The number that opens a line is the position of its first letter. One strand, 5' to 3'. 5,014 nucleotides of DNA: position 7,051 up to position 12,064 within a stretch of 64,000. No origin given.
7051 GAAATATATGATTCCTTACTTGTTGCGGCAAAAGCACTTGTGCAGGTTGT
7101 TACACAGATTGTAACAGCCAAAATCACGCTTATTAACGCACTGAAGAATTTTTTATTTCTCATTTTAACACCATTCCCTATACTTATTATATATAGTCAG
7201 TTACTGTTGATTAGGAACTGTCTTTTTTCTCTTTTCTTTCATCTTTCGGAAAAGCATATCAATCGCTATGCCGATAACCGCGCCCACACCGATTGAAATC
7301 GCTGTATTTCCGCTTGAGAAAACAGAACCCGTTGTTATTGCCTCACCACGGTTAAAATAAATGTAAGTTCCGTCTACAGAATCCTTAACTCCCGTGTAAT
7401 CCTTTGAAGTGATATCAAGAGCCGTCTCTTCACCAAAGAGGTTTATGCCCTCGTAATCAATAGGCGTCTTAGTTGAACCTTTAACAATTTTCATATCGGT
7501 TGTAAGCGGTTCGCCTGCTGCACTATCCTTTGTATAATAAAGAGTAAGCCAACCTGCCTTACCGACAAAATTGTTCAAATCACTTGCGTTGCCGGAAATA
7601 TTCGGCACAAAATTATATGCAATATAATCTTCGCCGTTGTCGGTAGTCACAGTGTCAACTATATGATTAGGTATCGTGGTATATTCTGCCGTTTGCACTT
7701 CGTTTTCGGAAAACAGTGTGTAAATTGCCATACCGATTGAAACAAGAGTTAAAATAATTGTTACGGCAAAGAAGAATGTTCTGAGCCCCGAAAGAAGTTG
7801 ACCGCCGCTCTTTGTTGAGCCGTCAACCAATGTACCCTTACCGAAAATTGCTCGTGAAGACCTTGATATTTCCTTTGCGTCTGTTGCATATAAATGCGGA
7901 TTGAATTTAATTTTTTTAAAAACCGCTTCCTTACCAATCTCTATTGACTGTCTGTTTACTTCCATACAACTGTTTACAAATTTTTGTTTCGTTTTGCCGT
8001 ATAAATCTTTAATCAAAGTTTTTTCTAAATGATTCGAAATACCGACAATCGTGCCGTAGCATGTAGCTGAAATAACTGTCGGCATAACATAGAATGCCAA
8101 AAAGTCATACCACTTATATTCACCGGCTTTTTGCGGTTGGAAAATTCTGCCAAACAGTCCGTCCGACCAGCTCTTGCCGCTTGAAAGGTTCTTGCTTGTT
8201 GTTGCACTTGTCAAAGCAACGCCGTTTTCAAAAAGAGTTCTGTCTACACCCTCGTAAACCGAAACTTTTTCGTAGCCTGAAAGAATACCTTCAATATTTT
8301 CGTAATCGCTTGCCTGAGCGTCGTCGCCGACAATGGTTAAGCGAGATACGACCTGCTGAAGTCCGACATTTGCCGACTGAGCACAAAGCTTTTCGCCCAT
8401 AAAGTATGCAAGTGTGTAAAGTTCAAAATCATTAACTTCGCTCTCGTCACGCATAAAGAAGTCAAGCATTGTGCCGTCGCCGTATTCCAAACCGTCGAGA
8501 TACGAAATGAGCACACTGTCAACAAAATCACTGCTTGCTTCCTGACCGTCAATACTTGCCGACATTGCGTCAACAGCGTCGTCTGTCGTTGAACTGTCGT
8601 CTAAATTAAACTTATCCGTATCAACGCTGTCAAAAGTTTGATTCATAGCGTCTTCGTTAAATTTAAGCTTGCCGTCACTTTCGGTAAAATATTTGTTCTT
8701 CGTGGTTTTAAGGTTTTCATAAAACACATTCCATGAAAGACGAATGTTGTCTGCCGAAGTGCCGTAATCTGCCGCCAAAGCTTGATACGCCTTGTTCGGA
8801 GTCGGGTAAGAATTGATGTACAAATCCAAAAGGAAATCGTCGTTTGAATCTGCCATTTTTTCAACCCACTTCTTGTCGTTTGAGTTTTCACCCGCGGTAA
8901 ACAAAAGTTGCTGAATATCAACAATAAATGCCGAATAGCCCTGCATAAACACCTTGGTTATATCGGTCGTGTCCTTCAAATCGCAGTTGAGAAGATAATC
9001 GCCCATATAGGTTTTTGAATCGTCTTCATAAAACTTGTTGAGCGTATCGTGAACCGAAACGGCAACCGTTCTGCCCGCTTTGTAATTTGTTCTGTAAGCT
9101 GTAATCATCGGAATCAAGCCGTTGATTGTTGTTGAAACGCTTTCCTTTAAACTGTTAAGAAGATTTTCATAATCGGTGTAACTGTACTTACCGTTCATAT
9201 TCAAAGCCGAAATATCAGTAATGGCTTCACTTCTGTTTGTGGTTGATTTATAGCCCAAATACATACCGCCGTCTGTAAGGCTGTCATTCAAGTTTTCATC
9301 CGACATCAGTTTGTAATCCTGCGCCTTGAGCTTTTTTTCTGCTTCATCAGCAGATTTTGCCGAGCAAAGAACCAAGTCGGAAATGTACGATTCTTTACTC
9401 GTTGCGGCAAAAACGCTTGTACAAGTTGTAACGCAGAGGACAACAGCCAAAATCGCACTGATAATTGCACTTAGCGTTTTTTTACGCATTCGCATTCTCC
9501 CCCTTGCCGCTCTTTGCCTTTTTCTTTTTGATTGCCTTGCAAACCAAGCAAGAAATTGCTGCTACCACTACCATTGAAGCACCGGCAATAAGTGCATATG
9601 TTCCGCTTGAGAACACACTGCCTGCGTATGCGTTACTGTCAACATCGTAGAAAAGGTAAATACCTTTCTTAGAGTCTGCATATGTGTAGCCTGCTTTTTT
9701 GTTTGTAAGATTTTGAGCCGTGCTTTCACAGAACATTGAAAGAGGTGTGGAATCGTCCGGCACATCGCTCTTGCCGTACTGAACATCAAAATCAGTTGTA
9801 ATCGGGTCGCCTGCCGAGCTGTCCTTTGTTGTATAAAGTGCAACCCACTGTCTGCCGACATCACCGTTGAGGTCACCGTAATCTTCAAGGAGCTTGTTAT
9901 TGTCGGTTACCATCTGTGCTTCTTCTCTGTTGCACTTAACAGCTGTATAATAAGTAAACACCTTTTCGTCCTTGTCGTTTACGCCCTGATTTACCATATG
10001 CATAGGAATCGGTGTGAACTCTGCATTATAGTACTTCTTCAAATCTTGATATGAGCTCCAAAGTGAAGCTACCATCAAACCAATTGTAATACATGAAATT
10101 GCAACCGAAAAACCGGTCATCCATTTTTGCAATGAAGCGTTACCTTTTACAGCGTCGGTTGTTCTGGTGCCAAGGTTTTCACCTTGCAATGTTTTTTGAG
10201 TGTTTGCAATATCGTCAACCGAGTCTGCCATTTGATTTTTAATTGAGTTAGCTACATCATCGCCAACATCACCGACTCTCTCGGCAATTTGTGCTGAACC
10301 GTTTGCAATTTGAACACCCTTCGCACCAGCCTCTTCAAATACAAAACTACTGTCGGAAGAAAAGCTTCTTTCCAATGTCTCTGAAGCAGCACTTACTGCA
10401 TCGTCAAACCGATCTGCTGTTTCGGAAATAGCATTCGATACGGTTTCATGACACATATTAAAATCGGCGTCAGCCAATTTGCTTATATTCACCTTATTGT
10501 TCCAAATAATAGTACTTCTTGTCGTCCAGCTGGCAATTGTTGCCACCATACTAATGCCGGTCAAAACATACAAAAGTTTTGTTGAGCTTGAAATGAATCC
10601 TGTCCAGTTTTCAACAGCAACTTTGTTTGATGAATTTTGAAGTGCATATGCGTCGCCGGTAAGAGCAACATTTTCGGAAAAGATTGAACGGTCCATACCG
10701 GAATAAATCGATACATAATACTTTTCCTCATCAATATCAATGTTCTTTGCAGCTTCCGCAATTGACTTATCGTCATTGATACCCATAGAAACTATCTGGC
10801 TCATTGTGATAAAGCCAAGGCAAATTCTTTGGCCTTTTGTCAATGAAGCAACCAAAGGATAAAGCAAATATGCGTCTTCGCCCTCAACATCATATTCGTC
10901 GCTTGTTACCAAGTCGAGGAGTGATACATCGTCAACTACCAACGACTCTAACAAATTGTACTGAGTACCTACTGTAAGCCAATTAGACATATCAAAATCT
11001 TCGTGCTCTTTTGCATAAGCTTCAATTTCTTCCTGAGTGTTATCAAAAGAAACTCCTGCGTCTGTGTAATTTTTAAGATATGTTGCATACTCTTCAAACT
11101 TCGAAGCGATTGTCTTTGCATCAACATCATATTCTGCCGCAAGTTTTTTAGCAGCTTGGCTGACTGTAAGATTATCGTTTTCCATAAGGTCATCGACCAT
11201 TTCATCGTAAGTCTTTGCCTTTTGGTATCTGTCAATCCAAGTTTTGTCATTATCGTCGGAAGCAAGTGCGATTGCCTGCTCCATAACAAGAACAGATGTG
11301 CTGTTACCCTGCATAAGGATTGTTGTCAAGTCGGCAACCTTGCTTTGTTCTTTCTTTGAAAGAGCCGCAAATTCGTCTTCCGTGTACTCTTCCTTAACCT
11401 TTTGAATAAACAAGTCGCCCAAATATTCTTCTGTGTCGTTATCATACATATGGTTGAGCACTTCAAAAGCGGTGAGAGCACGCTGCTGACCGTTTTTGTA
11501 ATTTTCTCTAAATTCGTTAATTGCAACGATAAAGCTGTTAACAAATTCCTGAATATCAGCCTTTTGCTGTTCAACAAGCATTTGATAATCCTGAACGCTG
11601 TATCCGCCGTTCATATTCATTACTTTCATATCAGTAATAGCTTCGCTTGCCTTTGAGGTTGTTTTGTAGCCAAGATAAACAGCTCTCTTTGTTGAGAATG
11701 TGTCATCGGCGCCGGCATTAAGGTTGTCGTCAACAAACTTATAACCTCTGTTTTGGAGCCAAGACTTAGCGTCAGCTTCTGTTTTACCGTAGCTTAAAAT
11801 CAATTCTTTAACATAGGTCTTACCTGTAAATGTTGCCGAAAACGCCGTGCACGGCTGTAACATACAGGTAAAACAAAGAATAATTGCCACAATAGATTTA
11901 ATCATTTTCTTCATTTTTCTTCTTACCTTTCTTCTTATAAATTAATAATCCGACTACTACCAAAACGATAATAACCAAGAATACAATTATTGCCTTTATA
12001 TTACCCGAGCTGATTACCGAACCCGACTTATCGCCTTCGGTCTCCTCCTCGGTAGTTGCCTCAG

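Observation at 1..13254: Head-to-tail array of seven paralogous genes for an uncharacterised three-span surface-protein family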

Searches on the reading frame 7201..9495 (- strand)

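Call 3: search_protein_families(library=pfam, proteins=[window:7201-9495:-], max_evalue=1)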
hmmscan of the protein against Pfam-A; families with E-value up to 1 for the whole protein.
window:7201-9495:- (764 aa): 4 families
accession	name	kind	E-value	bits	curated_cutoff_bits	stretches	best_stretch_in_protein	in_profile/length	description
PF11907.13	DUF3427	-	0.0049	16.6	27.7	1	29-128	61-157/280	Domain of unknown function (DUF3427)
PF02706.20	Wzz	-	0.026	15.3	25.5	0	12-62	16-63/91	Chain length determinant protein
PF17924.6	TetR_C_19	-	0.064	14.1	26.8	1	247-304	19-74/117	Tetracyclin repressor-like, C-terminal domain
PF13786.12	DUF4179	-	0.21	12.5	30.1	1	4-78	3-72/94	Domain of unknown function (DUF4179)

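Call 4: search_protein_families(library=ncbifam, proteins=[window:7201-9495:-], max_evalue=1)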
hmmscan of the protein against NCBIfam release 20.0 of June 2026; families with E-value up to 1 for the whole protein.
window:7201-9495:- (764 aa): 1 family
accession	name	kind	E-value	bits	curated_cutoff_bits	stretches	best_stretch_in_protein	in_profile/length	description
NF051431.1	Rv0361_Cterm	subfamily_domain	0.081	13.1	37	0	573-669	4-98/140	Rv0361 family membrane protein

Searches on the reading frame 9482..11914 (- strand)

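Call 3: search_protein_families(library=pfam, proteins=[window:9482-11914:-], max_evalue=1)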
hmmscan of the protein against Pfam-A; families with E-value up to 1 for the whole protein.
window:9482-11914:- (810 aa): 2 families
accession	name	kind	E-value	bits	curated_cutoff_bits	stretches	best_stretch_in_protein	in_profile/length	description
PF05402.18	PqqD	-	0.06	14.1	23.4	1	243-281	25-62/67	Coenzyme PQQ synthesis protein D (PqqD)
PF16606.10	zf-C2H2_assoc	-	0.37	11.6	26.1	1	503-556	16-75/81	Unstructured conserved, between two C2H2-type zinc-fingers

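Call 4: search_protein_families(library=ncbifam, proteins=[window:9482-11914:-], max_evalue=1)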
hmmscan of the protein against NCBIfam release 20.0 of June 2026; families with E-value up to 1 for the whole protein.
window:9482-11914:- (810 aa): 1 family
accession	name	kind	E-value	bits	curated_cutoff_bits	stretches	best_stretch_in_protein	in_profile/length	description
NF045489.1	XrtG_Nterm_ext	equivalog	0.014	15.3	125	1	1-71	1-71/176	exosortase XrtG N-terminal extension domain-like protein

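Call 87: search_protein_families(library=padloc, proteins=[window:9482-11914:-], max_evalue=0.01)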
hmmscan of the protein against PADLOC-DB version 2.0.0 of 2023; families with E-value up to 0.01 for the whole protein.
window:9482-11914:- (810 aa): 0 families
